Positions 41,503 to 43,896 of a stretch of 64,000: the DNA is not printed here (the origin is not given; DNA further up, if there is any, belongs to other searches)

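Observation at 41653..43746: Unusual domain layout of the decaheme cytochrome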

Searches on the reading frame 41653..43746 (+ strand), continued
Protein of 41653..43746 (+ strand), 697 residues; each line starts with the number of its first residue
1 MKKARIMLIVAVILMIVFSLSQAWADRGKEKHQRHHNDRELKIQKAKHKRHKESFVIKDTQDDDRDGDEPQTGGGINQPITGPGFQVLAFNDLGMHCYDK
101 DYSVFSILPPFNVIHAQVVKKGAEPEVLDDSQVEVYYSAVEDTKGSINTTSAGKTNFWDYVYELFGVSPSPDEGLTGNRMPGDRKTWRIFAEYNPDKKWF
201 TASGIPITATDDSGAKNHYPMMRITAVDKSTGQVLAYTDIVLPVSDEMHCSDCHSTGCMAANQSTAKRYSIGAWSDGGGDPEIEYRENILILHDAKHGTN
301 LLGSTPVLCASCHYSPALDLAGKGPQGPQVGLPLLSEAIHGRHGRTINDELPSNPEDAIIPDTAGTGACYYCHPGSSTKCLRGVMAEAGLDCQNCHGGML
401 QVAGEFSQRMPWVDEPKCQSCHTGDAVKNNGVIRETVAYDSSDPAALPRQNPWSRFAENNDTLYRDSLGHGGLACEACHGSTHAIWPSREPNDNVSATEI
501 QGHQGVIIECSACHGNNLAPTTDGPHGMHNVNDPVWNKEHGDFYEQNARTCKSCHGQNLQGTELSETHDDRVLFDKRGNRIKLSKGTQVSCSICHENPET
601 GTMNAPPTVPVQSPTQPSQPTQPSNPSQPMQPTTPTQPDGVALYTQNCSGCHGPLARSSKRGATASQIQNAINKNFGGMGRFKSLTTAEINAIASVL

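Call 37: find_related_loci(query=A1, collection=genome_contigs, flank=6000)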
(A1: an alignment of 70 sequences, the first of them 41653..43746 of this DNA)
Query A1 (697 aa) in genome_contigs; peptide patterns used: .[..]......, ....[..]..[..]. (x = any residue, [..] = any of these).
599 stretches matched a pattern (row limit reached: there are more); 563 encode a relative of the query (tblastn E <= 1e-3); the best 80 are kept; 80 distinct loci.
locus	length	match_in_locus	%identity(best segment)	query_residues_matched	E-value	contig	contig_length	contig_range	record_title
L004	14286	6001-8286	88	1-697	0e+0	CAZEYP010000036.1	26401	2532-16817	MAG TPA_asm: uncultured Nitrospirota bacterium isolate binchicken_co172_141 genome assembly, contig: NODE_1309_length_26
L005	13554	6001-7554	63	85-603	0e+0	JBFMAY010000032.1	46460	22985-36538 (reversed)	MAG: Thermodesulfobacteriota bacterium isolate MAG150 MAG150_32, whole genome shotgun sequence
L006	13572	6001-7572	61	77-598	0e+0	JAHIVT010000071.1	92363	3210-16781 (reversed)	MAG: Proteobacteria bacterium isolate MM_PC_MetaG.mb.92 MM_PC_MetaG.mb.92_k141_523535, whole genome shotgun sequence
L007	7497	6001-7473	62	78-571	0e+0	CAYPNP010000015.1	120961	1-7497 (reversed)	MAG TPA_asm: uncultured Acidobacteriota bacterium isolate binchicken_co190_13 genome assembly, contig: NODE_328_length_1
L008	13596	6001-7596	57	78-601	0e+0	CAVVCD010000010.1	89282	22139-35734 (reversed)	MAG: uncultured delta proteobacterium isolate MFD02809.bin.1.75 genome assembly, contig: contig_165119, whole genome sho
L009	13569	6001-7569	55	85-598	0e+0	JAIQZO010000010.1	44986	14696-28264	MAG: Candidatus Anammoxibacter sp. isolate OFTM134 OFTM134_9, whole genome shotgun sequence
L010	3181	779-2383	55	68-601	0e+0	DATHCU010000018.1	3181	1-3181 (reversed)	MAG TPA_asm: Thermodesulfovibrionales bacterium isolate SMAG_U12375 k141_357496, whole genome shotgun sequence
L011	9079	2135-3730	55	86-601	0e+0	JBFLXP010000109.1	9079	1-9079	MAG: Nitrospirota bacterium isolate MAG061 MAG061_109, whole genome shotgun sequence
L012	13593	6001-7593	56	80-598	0e+0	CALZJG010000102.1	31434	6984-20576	MAG: uncultured Chromatiaceae bacterium isolate FCS_M_Gamma_041 genome assembly, contig: k121_905057, whole genome shotg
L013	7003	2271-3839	55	83-601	0e+0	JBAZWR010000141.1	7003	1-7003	MAG: Thermodesulfovibrionales bacterium isolate SO_2017_GW1_37 NODE_40545_length_7003_cov_1.149651_OW334_2017, whole gen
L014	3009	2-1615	55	80-598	0e+0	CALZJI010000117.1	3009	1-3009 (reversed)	MAG: uncultured Chromatiaceae bacterium isolate FCS_M_Gamma_042 genome assembly, contig: k121_227946, whole genome shotg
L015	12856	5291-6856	55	83-598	0e+0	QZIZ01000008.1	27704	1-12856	MAG: Deltaproteobacteria bacterium isolate SURF_52 Ga0104751_1002583, whole genome shotgun sequence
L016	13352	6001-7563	54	81-597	1e-180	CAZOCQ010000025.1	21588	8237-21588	MAG TPA_asm: uncultured Desulfobacca sp. isolate binchicken_co107_299 genome assembly, contig: NODE_6067_length_21588_co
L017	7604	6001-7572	52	85-599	5e-180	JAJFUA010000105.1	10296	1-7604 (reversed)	MAG: Desulfobacteraceae bacterium isolate bin.361 k141_3278192, whole genome shotgun sequence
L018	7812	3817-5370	54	86-597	4e-179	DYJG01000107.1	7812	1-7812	MAG TPA_asm: Desulfobacca acetoxidans isolate FI88_58_11 Afr_mines_FI88_2887_length_7812_cov_4_572386, whole genome shot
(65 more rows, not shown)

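Call 51: search_protein_families(library=pfam, proteins=[P0069, P0055, P0110, P0023, P0146, P0052], max_evalue=0.1)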
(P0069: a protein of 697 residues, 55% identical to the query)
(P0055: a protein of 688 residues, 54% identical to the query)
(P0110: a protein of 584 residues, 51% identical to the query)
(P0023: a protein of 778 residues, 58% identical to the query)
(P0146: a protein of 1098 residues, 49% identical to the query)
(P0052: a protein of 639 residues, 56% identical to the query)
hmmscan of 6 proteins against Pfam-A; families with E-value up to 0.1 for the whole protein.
P0069 (697 aa): 5 families
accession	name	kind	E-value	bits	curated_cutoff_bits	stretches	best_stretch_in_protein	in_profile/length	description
PF14522.11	Cytochrome_C7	-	1.8e-11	44.2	24.8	2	455-518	12-67/67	Cytochrome c7 and related cytochrome c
PF14537.11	Cytochrom_c3_2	-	6.3e-09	36.6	25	1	456-519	6-66/79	Cytochrome c3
PF02335.20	Cytochrom_C552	-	1.7e-08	34.3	24.1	2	337-519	123-284/438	Cytochrome c552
PF17936.7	Big_6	-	0.00022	21.8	27.6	1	58-106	15-62/83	Bacterial Ig domain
PF09699.15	Paired_CXXCH_1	-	0.00089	19.3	20.6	1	431-466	13-39/41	Doubled CXXCH motif (Paired_CXXCH_1)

P0055 (688 aa): 6 families
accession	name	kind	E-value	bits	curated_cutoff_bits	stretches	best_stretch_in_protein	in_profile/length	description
PF22113.1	Mtrc-MtrF_II-IV_dom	-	1.2e-11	44.9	30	2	463-680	8-165/176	Outer membrane cytochrome MtrC/MtrF-like, domains II/IV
PF14522.11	Cytochrome_C7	-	1.1e-09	38.4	24.8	2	459-502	11-51/67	Cytochrome c7 and related cytochrome c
PF02335.20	Cytochrom_C552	-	1.4e-06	28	24.1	1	319-501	123-284/438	Cytochrome c552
PF14537.11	Cytochrom_c3_2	-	1.5e-05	25.8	25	1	438-501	6-66/79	Cytochrome c3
PF09699.15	Paired_CXXCH_1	-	3.8e-05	23.7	20.6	0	413-448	13-39/41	Doubled CXXCH motif (Paired_CXXCH_1)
PF17936.7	Big_6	-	0.00078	20.1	27.6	1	53-97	13-56/83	Bacterial Ig domain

P0110 (584 aa): 5 families
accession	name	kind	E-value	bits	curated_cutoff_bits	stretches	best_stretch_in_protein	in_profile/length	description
PF14522.11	Cytochrome_C7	-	1.7e-11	44.2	24.8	1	362-405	12-52/67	Cytochrome c7 and related cytochrome c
PF22113.1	Mtrc-MtrF_II-IV_dom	-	6.4e-11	42.5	30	1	366-580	9-165/176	Outer membrane cytochrome MtrC/MtrF-like, domains II/IV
PF14537.11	Cytochrom_c3_2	-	1e-06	29.5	25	1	342-403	8-66/79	Cytochrome c3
PF02335.20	Cytochrom_C552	-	1.5e-05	24.6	24.1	1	224-402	125-283/438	Cytochrome c552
PF13442.11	Cytochrome_CBB3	-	0.031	15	27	0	271-330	4-52/68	Cytochrome C oxidase, cbb3-type, subunit III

P0023 (778 aa): 10 families
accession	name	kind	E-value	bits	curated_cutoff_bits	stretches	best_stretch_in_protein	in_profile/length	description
PF22544.2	HYDIN_VesB_CFA65-like_Ig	-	5.7e-24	84.7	25.5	2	30-131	1-98/100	HYDIN/CFA65/VesB-like, Ig-like domain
PF15780.11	ASH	-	2.6e-10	40.8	27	2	33-120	4-92/98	Abnormal spindle-like microcephaly-assoc'd, ASPM-SPD-2-Hydin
PF14522.11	Cytochrome_C7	-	4.6e-10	39.6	24.8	1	540-597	13-67/67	Cytochrome c7 and related cytochrome c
PF22113.1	Mtrc-MtrF_II-IV_dom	-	6.9e-10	39.1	30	1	566-734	9-166/176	Outer membrane cytochrome MtrC/MtrF-like, domains II/IV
PF22073.2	Cep192_D4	-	4.4e-09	36.9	35.5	2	31-134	3-109/112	Cep192 domain 4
PF07610.17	DUF1573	-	1.1e-05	25.9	26.1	1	34-129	3-95/98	Protein of unknown function (DUF1573)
PF24507.1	Ig_CFAP65_4th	-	7.1e-05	23.6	27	1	73-119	18-64/76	CFAP65, fourth Ig-like domain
PF14537.11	Cytochrom_c3_2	-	0.00079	20.3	25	0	541-598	7-66/79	Cytochrome c3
PF00932.25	LTD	-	0.0018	19.1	34.3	0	46-98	15-68/109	Lamin Tail Domain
PF22067.2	Cep192_D3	-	0.017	15.6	27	1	49-117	17-83/99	Cep192 domain 3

P0146 (1098 aa): 8 families
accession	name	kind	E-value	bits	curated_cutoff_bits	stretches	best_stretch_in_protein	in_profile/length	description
PF17963.7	Big_9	-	7.8e-14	52.8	23.6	1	567-652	1-89/89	Bacterial Ig domain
PF22113.1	Mtrc-MtrF_II-IV_dom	-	2.5e-13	50.4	30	1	353-520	8-166/176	Outer membrane cytochrome MtrC/MtrF-like, domains II/IV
PF14522.11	Cytochrome_C7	-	9.8e-11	41.8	24.8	3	434-517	12-66/67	Cytochrome c7 and related cytochrome c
PF17892.7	Cadherin_5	-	6.6e-07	29.5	26.5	1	567-653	2-97/98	Cadherin-like domain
PF17803.7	Cadherin_4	-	1.1e-05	26.3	25.1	1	566-616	10-65/71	Bacterial cadherin-like domain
PF18986.5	DUF5719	-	6.9e-05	22.6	26.2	1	871-1039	47-216/319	Family of unknown function (DUF5719)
PF14537.11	Cytochrom_c3_2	-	0.00013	22.8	25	1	350-387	5-38/79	Cytochrome c3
PF25107.1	VWA7_N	-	0.035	13.9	27.5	1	503-539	119-155/230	VWA7 N-terminal domain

P0052 (639 aa): 10 families
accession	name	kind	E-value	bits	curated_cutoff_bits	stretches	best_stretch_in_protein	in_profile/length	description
PF22113.1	Mtrc-MtrF_II-IV_dom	-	2.4e-10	40.7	30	2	420-633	9-165/176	Outer membrane cytochrome MtrC/MtrF-like, domains II/IV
PF13620.12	CarboxypepD_reg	-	3e-10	40.8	32.3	1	11-70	2-58/82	Carboxypeptidase regulatory-like domain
PF14522.11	Cytochrome_C7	-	1.2e-09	38.3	24.8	1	394-456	13-67/67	Cytochrome c7 and related cytochrome c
PF17210.9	SdrD_B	-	5e-06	27.1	29.7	1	17-68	18-66/112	SdrD B-like domain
PF14537.11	Cytochrom_c3_2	-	0.00024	21.9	25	1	396-457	8-66/79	Cytochrome c3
PF13715.12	CarbopepD_reg_2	-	0.0012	19.2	32.2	1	11-50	1-40/88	CarboxypepD_reg-like domain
PF21563.3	Mcp40H-20_sensor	-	0.0026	18.5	27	0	443-459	83-99/112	Methyl-accepting chemotaxis sensory transducer, class 40H, sensor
PF02369.22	Big_1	-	0.012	16.2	34.9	1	11-45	21-61/93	Bacterial Ig-like domain (group 1)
PF16371.11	MetallophosN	-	0.021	15.5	35.6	1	13-52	1-36/77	N terminal of Calcineurin-like phosphoesterase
PF25020.1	TTR_TEN1-4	-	0.025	14.9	27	1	9-45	7-44/86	Teneurin TTR-like domain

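Call 52: search_solved_structures(query=P0069, max_evalue=10, show_alignments=5)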
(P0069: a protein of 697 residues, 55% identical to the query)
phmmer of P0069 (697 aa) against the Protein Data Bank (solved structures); distinct sequences matched with E-value up to 10: 2.
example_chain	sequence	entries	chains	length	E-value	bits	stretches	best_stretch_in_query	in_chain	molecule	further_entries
6v0a_A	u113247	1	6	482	1.3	10.6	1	455-519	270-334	Nitrite reductase (cytochrome; ammonia-forming)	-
8bcx_A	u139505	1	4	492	1.9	10.1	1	462-519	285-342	Nitrite reductase (cytochrome; ammonia-forming)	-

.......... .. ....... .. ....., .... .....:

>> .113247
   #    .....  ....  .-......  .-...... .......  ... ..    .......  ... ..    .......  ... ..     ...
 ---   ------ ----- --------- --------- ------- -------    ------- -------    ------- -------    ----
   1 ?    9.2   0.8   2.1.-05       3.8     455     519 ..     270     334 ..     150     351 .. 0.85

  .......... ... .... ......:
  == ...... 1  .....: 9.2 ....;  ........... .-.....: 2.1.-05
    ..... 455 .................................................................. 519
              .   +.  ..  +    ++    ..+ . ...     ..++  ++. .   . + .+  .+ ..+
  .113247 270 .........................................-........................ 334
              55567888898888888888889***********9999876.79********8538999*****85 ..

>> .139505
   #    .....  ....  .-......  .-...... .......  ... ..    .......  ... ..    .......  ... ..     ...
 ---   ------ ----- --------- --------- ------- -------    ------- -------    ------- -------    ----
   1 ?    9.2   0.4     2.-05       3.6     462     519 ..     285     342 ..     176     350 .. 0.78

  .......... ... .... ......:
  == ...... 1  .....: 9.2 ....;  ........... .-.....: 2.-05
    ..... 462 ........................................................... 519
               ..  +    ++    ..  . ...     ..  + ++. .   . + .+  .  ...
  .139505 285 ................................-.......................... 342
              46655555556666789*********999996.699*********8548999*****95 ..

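Call 55: search_protein_families(library=pfam, alignment_id=A1, max_evalue=0.001)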
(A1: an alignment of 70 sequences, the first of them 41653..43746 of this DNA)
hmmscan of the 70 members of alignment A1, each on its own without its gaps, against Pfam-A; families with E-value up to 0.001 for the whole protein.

A. member 1, window:41653-43746:+ (697 aa): 3 families
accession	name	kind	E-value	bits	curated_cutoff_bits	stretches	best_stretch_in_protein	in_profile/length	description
PF14522.11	Cytochrome_C7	-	2.2e-12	47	24.8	0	388-427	12-53/67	Cytochrome c7 and related cytochrome c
PF13442.11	Cytochrome_CBB3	-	6.1e-08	33.3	27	1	638-694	4-65/68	Cytochrome C oxidase, cbb3-type, subunit III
PF14537.11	Cytochrom_c3_2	-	7.7e-05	23.5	25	0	368-425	8-67/79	Cytochrome c3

B. families by the number of members that match (of 70 scanned): 19 families
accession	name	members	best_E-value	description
PF14522.11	Cytochrome_C7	70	2.5e-14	Cytochrome c7 and related cytochrome c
PF14537.11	Cytochrom_c3_2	69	7.8e-12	Cytochrome c3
PF22113.1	Mtrc-MtrF_II-IV_dom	55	1.6e-15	Outer membrane cytochrome MtrC/MtrF-like, domains II/IV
PF09699.15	Paired_CXXCH_1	12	1.1e-06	Doubled CXXCH motif (Paired_CXXCH_1)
PF13442.11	Cytochrome_CBB3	6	6.1e-08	Cytochrome C oxidase, cbb3-type, subunit III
PF02335.20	Cytochrom_C552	4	1.7e-08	Cytochrome c552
PF17936.7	Big_6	3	0.00022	Bacterial Ig domain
PF22544.2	HYDIN_VesB_CFA65-like_Ig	2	3.4e-39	HYDIN/CFA65/VesB-like, Ig-like domain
PF15780.11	ASH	2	1e-19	Abnormal spindle-like microcephaly-assoc'd, ASPM-SPD-2-Hydin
PF22073.2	Cep192_D4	2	8.6e-19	Cep192 domain 4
PF07610.17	DUF1573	2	3.2e-13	Protein of unknown function (DUF1573)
PF24507.1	Ig_CFAP65_4th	2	4.3e-11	CFAP65, fourth Ig-like domain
PF21563.3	Mcp40H-20_sensor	2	0.00038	Methyl-accepting chemotaxis sensory transducer, class 40H, sensor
PF13620.12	CarboxypepD_reg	1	3e-10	Carboxypeptidase regulatory-like domain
PF17210.9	SdrD_B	1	5e-06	SdrD B-like domain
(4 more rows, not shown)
